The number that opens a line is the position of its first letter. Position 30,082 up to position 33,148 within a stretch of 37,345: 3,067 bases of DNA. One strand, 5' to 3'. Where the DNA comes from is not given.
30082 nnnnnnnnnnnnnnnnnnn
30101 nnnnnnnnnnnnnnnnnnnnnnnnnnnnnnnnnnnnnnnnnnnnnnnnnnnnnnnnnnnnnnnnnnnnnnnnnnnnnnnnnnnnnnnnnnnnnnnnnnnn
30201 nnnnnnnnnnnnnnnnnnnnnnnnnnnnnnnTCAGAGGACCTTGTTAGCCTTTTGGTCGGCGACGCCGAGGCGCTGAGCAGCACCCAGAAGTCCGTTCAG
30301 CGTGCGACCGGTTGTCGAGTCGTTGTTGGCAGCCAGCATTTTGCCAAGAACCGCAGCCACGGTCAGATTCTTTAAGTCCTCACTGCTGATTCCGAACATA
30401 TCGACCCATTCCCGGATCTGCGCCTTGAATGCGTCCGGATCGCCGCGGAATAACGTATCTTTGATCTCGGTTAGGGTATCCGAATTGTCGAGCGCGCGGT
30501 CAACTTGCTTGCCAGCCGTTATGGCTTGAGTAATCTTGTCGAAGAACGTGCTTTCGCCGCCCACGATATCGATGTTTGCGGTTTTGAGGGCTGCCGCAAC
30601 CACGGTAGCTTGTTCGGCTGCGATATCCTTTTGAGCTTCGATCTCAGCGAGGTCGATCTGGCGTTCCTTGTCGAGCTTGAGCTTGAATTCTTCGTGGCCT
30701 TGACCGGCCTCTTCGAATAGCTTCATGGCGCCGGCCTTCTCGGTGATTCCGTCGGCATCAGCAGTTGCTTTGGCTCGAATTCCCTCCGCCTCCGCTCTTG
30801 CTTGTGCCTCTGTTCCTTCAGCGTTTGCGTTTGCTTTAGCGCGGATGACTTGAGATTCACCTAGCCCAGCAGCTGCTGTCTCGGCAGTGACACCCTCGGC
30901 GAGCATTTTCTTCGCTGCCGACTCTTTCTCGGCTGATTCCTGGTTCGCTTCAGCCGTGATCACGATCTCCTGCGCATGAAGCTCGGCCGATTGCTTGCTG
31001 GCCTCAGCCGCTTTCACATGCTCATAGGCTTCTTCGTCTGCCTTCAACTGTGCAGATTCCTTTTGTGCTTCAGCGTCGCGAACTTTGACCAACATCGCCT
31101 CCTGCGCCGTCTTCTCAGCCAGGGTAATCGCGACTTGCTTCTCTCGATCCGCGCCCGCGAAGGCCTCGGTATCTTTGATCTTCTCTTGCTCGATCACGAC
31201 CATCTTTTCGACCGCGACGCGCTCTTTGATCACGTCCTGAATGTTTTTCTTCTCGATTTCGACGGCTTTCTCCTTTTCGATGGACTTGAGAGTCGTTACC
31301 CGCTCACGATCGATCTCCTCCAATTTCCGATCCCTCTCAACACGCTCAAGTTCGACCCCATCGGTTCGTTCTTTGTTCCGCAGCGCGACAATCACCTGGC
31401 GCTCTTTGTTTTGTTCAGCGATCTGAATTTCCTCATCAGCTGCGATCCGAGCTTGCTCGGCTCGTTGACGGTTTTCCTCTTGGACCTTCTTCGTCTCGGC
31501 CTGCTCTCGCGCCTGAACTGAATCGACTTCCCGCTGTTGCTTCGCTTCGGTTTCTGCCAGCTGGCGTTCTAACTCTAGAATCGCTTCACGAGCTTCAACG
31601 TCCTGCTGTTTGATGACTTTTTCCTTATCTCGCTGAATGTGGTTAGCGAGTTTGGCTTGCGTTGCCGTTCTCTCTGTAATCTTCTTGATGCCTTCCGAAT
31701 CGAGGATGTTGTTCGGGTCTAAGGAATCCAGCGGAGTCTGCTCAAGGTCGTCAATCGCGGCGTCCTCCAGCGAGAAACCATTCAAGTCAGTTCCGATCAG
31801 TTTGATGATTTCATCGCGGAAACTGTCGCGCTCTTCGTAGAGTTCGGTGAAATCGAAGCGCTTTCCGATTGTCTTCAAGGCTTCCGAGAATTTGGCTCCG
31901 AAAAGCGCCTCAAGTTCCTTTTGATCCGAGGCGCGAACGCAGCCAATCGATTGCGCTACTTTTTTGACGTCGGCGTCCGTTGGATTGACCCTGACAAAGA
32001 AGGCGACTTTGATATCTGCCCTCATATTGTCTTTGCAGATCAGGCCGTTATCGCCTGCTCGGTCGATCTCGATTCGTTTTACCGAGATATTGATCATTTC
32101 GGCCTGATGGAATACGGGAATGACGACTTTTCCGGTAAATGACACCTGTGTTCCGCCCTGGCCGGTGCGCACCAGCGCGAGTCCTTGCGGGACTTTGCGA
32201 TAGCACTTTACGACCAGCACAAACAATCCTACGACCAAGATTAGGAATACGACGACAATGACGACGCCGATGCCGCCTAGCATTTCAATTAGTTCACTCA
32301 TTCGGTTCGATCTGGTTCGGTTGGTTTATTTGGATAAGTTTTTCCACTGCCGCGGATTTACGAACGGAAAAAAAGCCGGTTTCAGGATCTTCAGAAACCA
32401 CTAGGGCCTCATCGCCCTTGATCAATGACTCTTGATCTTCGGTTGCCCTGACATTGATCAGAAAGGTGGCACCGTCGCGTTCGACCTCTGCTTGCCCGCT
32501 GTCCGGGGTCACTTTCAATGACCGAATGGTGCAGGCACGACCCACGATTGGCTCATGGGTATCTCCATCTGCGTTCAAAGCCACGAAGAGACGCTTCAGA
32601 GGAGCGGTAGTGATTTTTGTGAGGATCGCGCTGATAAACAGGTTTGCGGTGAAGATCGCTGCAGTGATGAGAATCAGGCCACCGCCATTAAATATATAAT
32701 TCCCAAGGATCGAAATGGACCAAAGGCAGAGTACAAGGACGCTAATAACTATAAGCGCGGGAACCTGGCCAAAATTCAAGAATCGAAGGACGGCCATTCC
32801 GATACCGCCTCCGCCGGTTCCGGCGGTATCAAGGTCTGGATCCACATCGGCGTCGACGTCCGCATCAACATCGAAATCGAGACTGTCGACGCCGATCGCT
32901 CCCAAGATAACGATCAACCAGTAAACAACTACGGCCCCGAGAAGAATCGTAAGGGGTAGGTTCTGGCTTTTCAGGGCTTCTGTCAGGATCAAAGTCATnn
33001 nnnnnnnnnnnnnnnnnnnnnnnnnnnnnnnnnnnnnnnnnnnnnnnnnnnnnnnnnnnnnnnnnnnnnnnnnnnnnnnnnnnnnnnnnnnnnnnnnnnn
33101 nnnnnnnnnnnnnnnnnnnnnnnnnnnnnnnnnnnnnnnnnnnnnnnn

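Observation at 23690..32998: Candidate novel four-gene flotillin-associated system: NfeD/YqiJ-like, flotillin, 1692-aa AAA+ giant, SelO AMPylase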

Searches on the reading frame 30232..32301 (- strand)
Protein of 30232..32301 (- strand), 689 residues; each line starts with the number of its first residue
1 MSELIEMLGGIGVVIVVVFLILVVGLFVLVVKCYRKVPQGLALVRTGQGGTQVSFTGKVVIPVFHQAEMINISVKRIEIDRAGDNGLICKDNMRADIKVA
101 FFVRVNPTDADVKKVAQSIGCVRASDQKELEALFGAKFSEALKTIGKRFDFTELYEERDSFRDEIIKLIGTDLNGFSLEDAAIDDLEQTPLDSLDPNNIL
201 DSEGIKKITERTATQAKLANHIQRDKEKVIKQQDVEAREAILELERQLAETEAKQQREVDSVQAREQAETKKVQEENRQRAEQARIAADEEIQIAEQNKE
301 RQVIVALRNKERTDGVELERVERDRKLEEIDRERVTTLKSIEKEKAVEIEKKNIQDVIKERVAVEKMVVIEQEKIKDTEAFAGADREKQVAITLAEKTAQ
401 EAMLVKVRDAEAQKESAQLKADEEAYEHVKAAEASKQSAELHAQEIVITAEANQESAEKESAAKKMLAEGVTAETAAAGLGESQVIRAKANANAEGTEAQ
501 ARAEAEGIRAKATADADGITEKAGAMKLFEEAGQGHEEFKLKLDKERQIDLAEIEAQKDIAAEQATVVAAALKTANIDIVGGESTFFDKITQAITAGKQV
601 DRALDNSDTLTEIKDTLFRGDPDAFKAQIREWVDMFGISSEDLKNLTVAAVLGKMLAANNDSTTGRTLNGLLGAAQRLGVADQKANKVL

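Call 5: search_protein_families(library=pfam, proteins=[window:30232-32301:-], max_evalue=0.01)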
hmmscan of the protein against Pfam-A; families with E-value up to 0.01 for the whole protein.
window:30232-32301:- (689 aa): 0 families

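Call 6: search_protein_families(library=ncbifam, proteins=[window:30232-32301:-], max_evalue=0.01)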
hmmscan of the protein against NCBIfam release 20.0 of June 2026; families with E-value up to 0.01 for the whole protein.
window:30232-32301:- (689 aa): 0 families

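Call 7: search_protein_families(library=padloc, proteins=[window:30232-32301:-], max_evalue=0.01)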
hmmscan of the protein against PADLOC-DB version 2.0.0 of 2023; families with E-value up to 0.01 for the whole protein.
window:30232-32301:- (689 aa): 0 families

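Call 13: search_protein_families(library=pfam, proteins=[window:30232-32301:-], max_evalue=10)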
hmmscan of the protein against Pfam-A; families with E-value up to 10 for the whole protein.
window:30232-32301:- (689 aa): 2 families
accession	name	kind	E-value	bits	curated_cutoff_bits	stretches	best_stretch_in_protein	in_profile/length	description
PF15170.11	CaM-KIIN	-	3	8.5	27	0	334-360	44-70/79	Calcium/calmodulin-dependent protein kinase II inhibitor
PF07033.16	Orthopox_B11R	-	6.9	7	25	1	327-364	11-48/71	Orthopoxvirus B11R protein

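Call 14: search_solved_structures(query=window:30232-32301:-, max_evalue=1, show_alignments=2)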
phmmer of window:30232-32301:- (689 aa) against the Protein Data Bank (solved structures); distinct sequences matched with E-value up to 1: 0.
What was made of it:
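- Tried and rejected: Direct Pfam, NCBIfam and PDB sequence searches of the 689-aa protein gave nothing (calls 5, 6, 13, 14).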

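Call 33: search_solved_structures(query=A2, max_evalue=1, show_alignments=2)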
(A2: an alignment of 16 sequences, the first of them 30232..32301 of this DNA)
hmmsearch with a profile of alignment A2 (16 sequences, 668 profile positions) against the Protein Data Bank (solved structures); distinct sequences matched with E-value up to 1: 2.
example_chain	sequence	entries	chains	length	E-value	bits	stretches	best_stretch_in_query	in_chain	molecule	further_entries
8z5g_A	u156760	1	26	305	0.0036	19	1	371-450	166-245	Protein QmcA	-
7n63_A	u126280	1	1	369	0.22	13.1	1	235-272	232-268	Putative aminotransferase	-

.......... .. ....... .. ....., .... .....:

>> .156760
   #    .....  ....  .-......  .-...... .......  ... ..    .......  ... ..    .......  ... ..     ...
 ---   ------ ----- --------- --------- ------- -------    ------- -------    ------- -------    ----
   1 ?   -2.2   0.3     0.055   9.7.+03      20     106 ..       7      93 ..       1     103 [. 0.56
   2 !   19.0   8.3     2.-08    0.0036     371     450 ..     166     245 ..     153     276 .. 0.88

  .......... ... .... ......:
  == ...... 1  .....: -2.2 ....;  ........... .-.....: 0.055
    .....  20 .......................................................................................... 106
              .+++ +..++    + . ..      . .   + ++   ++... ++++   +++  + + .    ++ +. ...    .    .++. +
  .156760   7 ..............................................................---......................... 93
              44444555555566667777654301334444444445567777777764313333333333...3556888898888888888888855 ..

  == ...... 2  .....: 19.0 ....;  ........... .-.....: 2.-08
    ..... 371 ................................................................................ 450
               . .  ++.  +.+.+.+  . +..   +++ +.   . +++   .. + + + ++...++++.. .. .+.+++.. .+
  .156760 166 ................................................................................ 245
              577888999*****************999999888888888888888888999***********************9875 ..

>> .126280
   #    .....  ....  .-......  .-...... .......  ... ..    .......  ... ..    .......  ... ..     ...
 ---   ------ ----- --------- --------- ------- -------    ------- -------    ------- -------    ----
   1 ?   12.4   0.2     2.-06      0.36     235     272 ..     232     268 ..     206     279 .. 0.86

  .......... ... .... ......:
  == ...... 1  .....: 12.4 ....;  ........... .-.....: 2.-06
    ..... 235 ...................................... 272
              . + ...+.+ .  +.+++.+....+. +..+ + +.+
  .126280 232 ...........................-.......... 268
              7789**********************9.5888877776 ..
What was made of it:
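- Tried and rejected: A family profile against the PDB gave only a weak hit to the QmcA coiled coil (call 33).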

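Call 34: find_homologous_proteins(query=window:30232-32301:-, max_evalue=0.001)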
Query window:30232-32301:- (689 aa): 8000 proteins with E <= 0.001 among 8000 candidates; the best 120 are listed.
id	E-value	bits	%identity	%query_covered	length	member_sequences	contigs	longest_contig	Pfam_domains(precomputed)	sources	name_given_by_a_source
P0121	0.0e+0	1406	100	100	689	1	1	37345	-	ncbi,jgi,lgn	ncbi:MAG: flotillin [Verrucomicrobiales bacterium]|jgi:flotillin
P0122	0.0e+0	1168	83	98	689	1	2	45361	-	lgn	-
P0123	0.0e+0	1036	76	100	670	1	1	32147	-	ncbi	ncbi:flotillin family protein [soil metagenome]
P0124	4.3e-296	1002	73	100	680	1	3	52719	PF01145.32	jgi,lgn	-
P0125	2.9e-279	946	68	98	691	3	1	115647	-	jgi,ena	-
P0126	5.2e-279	945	69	96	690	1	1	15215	-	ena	-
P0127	5.6e-277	939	71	95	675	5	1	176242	-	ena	-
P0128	1.4e-276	937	68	99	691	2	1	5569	-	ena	-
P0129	4.2e-276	936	69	96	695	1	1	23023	-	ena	-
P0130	4.9e-276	936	69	100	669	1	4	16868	-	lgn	-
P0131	1.0e-275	934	69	96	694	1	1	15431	-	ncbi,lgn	-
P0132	1.2e-275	934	69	96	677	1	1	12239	-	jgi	-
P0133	9.4e-275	931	67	99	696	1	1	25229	-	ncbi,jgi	ncbi:MAG: flotillin [Verrucomicrobiales bacterium]|jgi:flotillin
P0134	1.2e-274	931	68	100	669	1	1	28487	-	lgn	-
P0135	2.2e-274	930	68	98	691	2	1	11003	-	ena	-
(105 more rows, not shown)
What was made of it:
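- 30232..32301 (-): yqiK-type flotillin gene (689 aa). It has an N-terminal TM segment, an SPFH domain, a very long coiled coil and a family-specific conserved C-terminal region. Source databases name it flotillin/YqiK (call 34).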

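Call 43: search_protein_families(library=pfam, alignment_id=A2, max_evalue=0.01)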
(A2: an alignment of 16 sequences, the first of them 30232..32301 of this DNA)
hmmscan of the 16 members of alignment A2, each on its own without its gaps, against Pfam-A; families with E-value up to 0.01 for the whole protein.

A. member 1, window:30232-32301:- (689 aa): 0 families

B. families by the number of members that match (of 16 scanned): 1 family
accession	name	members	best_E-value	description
PF01145.31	Band_7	1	0.00026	SPFH domain / Band 7 family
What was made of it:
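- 30232..32301 (-): One of 16 members hits Band_7 (call 43).
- On SPFH2 / YqiK-type bacterial flotillin: One of 16 relatives hits at E=2.6e-4 (call 43).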

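Call 46: predict_structure(alignment_id=A3)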
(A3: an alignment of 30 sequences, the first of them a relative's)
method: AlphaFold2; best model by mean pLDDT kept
length: 689 residues; sequences in the alignment: 30
mean_pLDDT: 61.5   pTM: 0.20
mean pLDDT of the five models: 61.5, 57.7, 57.1, 57.0, 55.4
residues with pLDDT >= 90: 0; 70-90: 259; 50-70: 238; < 50: 192
segments of 3 or more residues with pLDDT < 50: 72-97, 99-102, 104-109, 119-131, 172-204, 338-348, 350-352, 365-381, 479-513, 575-583, 600-604, 606-610
pLDDT, mean of each block of 10 residues (from residue 1): 59 77 80 72 68 68 73 35 38 45 49 50 43 52 58 58 59 39 35 40 51 57 61 72 77 76 73 74 73 74 71 69 71 55 47 49 47 43 53 70 77 80 81 77 76 77 70 52 45 40 44 50 59 63 68 64 61 42 49 52 47 53 72 82 84 85 81 79 78
secondary structure, 60 per line:
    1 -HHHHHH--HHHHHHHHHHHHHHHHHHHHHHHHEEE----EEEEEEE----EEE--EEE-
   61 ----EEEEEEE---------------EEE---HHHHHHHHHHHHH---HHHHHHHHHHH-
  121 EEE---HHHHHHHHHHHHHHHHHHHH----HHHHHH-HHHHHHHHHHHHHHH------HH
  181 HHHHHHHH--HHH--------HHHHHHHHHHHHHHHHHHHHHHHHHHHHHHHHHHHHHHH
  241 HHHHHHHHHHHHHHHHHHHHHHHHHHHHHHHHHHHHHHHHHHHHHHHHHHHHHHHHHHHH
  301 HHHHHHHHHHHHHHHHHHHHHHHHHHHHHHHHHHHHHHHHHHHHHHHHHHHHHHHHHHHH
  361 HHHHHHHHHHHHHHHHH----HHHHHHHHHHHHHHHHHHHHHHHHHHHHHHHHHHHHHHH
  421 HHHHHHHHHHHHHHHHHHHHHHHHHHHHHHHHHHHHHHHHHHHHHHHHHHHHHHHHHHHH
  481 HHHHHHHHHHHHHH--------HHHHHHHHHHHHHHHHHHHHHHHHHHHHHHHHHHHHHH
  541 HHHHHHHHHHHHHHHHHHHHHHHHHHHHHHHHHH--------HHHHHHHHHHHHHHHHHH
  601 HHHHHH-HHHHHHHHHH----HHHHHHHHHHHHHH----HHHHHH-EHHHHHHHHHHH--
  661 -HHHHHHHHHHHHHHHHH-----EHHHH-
elements in order (helices of 4 or more, strands of 3 or more residues): H2-7 H10-33 E34-36 E41-47 E52-54 E57-59 E65-71 E87-89 H93-105 H109-119 E121-123 H127-146 H151-156 H158-172 H179-188 H202-377 H382-494 H503-574 H583-606 H608-617 H622-635 H640-645 H648-658 H662-678 H685-688
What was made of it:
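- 30232..32301 (-): The AF2 model is of low confidence (pLDDT 61.5) but shows TM, then beta/alpha, then a helix spanning 202-574 (call 46).
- On SPFH2 / YqiK-type bacterial flotillin: The AF2 secondary structure shows near-continuous helices over 202-574, at low confidence (call 46).
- The flotillin model was of low confidence (call 46).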

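Call 48: fold_search(model_id=the predicted structure, library=pdb)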
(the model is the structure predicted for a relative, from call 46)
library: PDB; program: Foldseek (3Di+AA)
matches with E <= 10: 122; with E <= 0.001: 0
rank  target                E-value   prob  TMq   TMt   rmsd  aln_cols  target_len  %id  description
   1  8rrh_B                1.7e-01  0.25  0.08  0.16  20.3       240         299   16  The human prohibitin complex (released 2024-12-18)
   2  8rrh_A                2.6e-01  0.21  0.07  0.17  22.2       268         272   14  The human prohibitin complex (released 2024-12-18)
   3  9l3g_A                3.8e-01  0.30  0.15  0.22  49.2       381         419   17  Structure of the flotillin complex (released 2025-12-24)
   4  8z5g_A                3.8e-01  0.14  0.08  0.17  42.7       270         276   13  Cryo-EM structure of E.coli SPFH-NfeD family protein complex QmcA-YbbJ (released 2024-08-21)
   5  9zd2_E                4.6e-01  0.92  0.07  0.22   7.1        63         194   10  C1 local refinement of aquaporin 1 bound to endogenous human stomatin (released 2026-02-25)
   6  9o9z_a                5.2e-01  0.13  0.07  0.16  29.4       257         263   15  The human PHB1/2 complex (closed) (released 2025-10-22)
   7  9bq2_B                9.6e-01  0.18  0.15  0.22  53.1       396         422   17  Structure of the flotillin complex in a native membrane environment (released 2024-07-24)
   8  7vhq_G                1.3e+00  0.12  0.09  0.18  30.4       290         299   13  Structural insights into the membrane microdomain organization by SPFH family proteins (released 2022-01-19)
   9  7vhq_E                1.4e+00  0.09  0.08  0.20  38.3       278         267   11  Structural insights into the membrane microdomain organization by SPFH family proteins (released 2022-01-19)
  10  9oh9_B                1.4e+00  0.08  0.08  0.18  23.4       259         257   10  Human Stomatin Complex in Native Membrane Vesicles (released 2025-08-13)
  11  9vvj_A                1.5e+00  0.10  0.09  0.18  37.7       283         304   14  Cryo-EM structure of the erlin1/2 complex purified using DDM and GDN (released 2026-03-25)
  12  9cz2_XA               1.8e+00  0.08  0.08  0.19  36.5       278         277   12  Cryo-EM structure of a nautilus-like HflK/C assembly in complex with FtsH AAA protease (released 2024-11-13)
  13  9z7u_C                1.9e+00  0.10  0.09  0.19  19.6       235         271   10  Human Stomatin - C8 Symmetry (released 2026-02-25)
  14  4wrk_A                2.3e+00  0.07  0.03  0.10   9.7        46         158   15  The 3D structure of D95N mutant DUTPase from phage phi11 of S. aureus reveals the molecular details for the coordinati (released 2015-12-23)
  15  9l3g_a                2.4e+00  0.10  0.15  0.23  53.4       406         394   15  Structure of the flotillin complex (released 2025-12-24)
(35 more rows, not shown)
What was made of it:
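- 30232..32301 (-): The top 13 Foldseek hits are all SPFH proteins, but with E>=0.17 (call 48).
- Closest known: HflK/C-FtsH and QmcA-YbbJ SPFH cage complexes. Same: These structures were the top, non-significant fold hits for the flotillin model (call 48), and QmcA was the one weak profile hit (call 33).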

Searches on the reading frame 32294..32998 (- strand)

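Call 5: search_protein_families(library=pfam, proteins=[window:32294-32998:-], max_evalue=0.01)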
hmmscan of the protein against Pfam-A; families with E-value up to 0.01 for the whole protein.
window:32294-32998:- (234 aa): 1 family
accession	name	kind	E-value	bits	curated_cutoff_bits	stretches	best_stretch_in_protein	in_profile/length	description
PF21001.2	YqiJ_N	-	0.00076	20.1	23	1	16-99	8-83/116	Inner membrane protein YqiJ, N-terminal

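Call 6: search_protein_families(library=ncbifam, proteins=[window:32294-32998:-], max_evalue=0.01)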
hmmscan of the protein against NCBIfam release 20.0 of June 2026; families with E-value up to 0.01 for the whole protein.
window:32294-32998:- (234 aa): 0 families

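Call 7: search_protein_families(library=padloc, proteins=[window:32294-32998:-], max_evalue=0.01)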
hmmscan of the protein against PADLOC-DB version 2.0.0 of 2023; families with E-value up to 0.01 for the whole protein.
window:32294-32998:- (234 aa): 0 families

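Call 13: search_protein_families(library=pfam, proteins=[window:32294-32998:-], max_evalue=10)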
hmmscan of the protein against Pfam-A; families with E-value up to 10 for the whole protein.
window:32294-32998:- (234 aa): 1 family
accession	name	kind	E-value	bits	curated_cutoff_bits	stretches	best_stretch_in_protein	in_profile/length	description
PF21001.2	YqiJ_N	-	0.00076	20.1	23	1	16-99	8-83/116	Inner membrane protein YqiJ, N-terminal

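Call 42: search_protein_families(library=pfam, alignment_id=A4, max_evalue=0.01)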
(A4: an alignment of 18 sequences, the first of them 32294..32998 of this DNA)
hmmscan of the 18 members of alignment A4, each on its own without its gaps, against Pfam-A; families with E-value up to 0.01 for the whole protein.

A. member 1, window:32294-32998:- (234 aa): 1 family
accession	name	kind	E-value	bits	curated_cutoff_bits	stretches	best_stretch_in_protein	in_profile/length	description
PF21001.2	YqiJ_N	-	0.00076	20.1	23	1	16-99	8-83/116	Inner membrane protein YqiJ, N-terminal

B. families by the number of members that match (of 18 scanned): 2 families
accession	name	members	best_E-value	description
PF21001.2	YqiJ_N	5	1.5e-05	Inner membrane protein YqiJ, N-terminal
PF01957.25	NfeD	1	0.0049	NfeD-like C-terminal, partner-binding domain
